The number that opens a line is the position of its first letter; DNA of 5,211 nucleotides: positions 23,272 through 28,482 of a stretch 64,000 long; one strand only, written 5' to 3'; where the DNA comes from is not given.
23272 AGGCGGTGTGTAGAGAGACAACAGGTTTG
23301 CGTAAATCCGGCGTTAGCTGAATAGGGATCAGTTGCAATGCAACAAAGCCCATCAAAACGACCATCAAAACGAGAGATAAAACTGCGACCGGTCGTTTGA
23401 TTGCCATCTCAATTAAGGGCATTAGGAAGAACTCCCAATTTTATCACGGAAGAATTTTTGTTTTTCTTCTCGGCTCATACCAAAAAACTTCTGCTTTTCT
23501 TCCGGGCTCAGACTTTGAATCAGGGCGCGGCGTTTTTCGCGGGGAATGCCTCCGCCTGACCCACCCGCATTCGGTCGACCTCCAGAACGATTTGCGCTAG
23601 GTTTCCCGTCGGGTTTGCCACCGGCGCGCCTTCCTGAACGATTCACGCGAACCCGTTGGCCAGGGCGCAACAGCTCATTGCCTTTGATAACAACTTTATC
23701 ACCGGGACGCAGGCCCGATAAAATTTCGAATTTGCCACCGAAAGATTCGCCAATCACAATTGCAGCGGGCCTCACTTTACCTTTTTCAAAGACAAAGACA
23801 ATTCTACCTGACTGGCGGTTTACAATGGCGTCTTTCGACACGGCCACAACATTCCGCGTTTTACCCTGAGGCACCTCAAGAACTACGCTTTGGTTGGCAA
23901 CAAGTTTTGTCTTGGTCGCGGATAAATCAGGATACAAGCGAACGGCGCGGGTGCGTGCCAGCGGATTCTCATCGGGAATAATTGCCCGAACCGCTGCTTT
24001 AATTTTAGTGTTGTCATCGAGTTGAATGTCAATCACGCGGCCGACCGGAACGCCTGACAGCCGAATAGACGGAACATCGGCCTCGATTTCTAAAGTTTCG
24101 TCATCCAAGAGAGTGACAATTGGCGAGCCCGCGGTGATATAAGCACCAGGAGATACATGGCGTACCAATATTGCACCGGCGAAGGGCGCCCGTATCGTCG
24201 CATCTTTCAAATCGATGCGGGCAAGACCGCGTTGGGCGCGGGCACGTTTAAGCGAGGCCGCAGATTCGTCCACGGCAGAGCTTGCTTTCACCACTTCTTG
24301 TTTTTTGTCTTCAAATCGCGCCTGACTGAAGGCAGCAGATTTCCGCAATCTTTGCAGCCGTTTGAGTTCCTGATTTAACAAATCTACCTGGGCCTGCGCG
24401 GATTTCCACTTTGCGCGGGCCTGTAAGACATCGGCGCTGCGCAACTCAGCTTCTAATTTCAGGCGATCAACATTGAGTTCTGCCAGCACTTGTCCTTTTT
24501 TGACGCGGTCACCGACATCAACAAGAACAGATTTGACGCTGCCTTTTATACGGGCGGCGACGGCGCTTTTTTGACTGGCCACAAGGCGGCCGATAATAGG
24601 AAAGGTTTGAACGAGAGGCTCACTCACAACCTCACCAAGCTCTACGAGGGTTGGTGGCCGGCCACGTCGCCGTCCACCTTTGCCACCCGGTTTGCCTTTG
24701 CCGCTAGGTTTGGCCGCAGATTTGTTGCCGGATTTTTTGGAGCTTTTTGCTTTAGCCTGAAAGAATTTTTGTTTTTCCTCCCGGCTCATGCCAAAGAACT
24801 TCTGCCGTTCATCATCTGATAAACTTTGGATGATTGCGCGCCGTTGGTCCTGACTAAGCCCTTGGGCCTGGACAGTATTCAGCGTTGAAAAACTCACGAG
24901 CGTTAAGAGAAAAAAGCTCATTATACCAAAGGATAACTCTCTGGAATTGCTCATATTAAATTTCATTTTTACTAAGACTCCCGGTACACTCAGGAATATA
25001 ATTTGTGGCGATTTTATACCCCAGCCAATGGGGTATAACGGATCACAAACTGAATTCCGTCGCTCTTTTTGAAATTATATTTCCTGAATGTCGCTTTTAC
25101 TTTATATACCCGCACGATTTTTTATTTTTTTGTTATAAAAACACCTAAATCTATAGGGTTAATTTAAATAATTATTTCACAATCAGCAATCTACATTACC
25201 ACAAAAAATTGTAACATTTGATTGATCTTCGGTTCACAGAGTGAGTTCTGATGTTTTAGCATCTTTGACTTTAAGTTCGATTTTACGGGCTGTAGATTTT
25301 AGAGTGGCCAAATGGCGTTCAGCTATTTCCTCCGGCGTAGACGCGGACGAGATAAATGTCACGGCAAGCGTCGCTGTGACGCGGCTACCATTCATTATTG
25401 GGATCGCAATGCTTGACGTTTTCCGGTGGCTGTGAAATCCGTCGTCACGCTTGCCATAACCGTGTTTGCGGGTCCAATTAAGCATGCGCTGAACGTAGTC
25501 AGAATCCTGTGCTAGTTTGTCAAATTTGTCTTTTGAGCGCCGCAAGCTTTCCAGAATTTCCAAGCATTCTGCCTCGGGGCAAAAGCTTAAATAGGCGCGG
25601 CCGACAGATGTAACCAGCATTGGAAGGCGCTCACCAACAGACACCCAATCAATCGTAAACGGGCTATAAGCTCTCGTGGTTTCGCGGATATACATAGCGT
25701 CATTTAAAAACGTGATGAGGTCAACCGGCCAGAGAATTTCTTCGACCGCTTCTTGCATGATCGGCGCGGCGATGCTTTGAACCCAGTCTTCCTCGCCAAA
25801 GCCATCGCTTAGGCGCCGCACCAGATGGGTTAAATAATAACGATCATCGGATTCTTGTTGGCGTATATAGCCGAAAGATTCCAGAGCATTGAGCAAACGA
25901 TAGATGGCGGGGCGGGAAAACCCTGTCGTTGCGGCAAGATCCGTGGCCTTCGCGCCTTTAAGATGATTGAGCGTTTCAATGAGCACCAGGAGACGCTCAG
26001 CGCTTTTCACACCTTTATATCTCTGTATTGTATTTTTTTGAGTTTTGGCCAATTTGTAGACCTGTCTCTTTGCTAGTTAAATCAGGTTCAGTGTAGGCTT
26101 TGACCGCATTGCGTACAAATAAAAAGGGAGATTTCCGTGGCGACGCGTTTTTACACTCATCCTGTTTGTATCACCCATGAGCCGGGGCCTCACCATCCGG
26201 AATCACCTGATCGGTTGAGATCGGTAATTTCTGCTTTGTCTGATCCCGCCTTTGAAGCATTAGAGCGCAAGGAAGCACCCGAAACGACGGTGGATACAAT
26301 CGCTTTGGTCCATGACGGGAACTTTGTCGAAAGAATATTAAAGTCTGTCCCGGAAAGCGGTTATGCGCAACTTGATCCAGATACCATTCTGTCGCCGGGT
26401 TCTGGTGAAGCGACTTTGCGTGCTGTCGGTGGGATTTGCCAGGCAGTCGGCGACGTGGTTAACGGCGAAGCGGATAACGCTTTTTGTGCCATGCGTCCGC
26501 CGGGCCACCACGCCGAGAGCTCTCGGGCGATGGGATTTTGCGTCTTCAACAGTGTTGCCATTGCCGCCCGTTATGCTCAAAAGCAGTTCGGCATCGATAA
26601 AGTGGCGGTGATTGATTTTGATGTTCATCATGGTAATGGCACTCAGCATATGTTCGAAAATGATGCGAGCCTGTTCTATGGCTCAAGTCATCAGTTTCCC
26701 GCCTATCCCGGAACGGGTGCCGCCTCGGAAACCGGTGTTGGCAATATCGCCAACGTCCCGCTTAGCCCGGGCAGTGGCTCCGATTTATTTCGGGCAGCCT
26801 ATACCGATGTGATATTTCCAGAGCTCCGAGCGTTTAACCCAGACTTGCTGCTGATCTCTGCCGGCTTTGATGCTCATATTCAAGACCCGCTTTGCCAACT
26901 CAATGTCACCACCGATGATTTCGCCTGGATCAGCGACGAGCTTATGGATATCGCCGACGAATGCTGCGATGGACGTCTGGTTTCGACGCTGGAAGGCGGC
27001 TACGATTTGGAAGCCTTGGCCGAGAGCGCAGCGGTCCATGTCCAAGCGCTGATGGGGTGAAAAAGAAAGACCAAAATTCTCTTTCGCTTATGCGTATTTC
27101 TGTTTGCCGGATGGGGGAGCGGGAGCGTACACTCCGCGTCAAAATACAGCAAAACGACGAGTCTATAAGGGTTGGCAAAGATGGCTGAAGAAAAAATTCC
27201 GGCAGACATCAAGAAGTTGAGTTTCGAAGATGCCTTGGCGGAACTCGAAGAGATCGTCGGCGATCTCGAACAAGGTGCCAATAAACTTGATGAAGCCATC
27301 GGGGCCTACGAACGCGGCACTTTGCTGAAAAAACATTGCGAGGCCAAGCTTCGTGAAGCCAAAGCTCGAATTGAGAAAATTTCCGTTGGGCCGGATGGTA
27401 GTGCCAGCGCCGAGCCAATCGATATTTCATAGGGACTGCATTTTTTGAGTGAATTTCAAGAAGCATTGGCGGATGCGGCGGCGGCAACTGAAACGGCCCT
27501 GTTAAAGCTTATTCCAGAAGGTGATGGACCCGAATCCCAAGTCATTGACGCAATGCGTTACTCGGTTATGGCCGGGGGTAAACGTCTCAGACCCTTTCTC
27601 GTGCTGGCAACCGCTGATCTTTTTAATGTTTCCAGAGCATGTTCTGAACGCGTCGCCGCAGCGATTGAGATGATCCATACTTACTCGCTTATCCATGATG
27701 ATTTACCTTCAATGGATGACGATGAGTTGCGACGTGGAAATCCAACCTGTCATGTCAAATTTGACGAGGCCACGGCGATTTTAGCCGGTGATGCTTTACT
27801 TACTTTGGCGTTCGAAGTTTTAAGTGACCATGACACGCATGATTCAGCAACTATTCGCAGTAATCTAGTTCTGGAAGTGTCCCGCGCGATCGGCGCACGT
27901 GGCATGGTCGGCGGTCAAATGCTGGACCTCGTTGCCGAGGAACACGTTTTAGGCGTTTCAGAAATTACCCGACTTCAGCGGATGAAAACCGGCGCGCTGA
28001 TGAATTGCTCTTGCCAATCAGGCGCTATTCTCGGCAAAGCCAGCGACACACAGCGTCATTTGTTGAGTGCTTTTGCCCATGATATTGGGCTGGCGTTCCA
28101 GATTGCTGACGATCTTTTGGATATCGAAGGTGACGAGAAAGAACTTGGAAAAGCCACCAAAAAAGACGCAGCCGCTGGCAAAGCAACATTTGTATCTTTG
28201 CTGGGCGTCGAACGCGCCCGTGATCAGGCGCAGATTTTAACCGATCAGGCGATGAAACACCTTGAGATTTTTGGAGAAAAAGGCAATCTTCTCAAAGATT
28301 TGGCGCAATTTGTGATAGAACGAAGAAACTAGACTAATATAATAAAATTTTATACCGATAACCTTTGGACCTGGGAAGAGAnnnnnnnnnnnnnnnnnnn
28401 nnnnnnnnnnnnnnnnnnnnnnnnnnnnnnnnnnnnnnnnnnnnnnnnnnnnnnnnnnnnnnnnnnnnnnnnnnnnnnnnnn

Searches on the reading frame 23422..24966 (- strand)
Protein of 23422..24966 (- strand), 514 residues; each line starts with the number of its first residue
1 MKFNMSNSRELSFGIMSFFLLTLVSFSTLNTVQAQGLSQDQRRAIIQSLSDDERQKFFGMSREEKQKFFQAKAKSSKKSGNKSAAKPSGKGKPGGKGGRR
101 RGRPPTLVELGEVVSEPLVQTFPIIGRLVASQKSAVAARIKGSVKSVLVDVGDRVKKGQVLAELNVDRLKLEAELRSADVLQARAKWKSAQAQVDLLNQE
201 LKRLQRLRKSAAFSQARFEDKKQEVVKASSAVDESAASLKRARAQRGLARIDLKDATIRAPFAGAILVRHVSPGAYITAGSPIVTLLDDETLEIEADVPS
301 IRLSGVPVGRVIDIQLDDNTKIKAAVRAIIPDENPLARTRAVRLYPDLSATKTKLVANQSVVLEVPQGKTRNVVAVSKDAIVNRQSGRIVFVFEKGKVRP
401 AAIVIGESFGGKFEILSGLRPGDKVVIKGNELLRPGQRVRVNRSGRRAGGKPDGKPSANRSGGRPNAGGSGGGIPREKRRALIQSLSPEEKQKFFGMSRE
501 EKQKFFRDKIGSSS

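Call 54: search_protein_families(library=pfam, proteins=[window:23422-24966:-], max_evalue=0.00001)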
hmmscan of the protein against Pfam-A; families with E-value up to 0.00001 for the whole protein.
window:23422-24966:- (514 aa): 4 families
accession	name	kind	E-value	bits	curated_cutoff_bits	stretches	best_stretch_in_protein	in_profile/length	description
PF16576.10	HlyD_D23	-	1.6e-16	60.7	30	1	132-344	18-199/214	Barrel-sandwich domain of CusB or HlyD membrane-fusion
PF13437.12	HlyD_3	-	1.7e-15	58.1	22.2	1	257-352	1-97/106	HlyD family secretion protein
PF00364.28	Biotin_lipoyl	-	1e-06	28.9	22.1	0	140-172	12-44/73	Biotin-requiring enzyme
PF13533.13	Biotin_lipoyl_2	-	1.4e-06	28.5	29.8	1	135-165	2-32/32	Biotin-lipoyl like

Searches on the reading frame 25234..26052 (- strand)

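Call 54: search_protein_families(library=pfam, proteins=[window:25234-26052:-], max_evalue=0.00001)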
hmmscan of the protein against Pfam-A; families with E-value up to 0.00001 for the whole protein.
window:25234-26052:- (272 aa): 3 families
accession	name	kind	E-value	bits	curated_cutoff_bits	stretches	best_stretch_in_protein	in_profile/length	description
PF01614.24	IclR_C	-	9.3e-13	48.5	24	1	92-258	10-172/174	Bacterial transcriptional regulator IclR C-terminal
PF09339.16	HTH_IclR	-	2.1e-09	37.5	22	1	17-66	1-51/52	IclR helix-turn-helix domain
PF25213.1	HVO_A0261_N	-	2.9e-06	27.5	35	0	17-77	10-66/86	HVO_A0261 N-terminal domain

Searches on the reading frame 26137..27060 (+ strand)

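Call 54: search_protein_families(library=pfam, proteins=[window:26137-27060:+], max_evalue=0.00001)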
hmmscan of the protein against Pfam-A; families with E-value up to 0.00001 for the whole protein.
window:26137-27060:+ (307 aa): 1 family
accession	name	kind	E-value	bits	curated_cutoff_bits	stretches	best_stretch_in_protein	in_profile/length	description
PF00850.24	Hist_deacetyl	-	2e-92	310.2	27.9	1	20-305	1-298/298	Histone deacetylase domain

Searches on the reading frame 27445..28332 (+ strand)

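Call 54: search_protein_families(library=pfam, proteins=[window:27445-28332:+], max_evalue=0.00001)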
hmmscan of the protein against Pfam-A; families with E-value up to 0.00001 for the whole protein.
window:27445-28332:+ (295 aa): 1 family
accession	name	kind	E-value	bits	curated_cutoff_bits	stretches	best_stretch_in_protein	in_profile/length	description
PF00348.22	polyprenyl_synt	-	6.9e-58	196.2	27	1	34-268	5-233/251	Polyprenyl synthetase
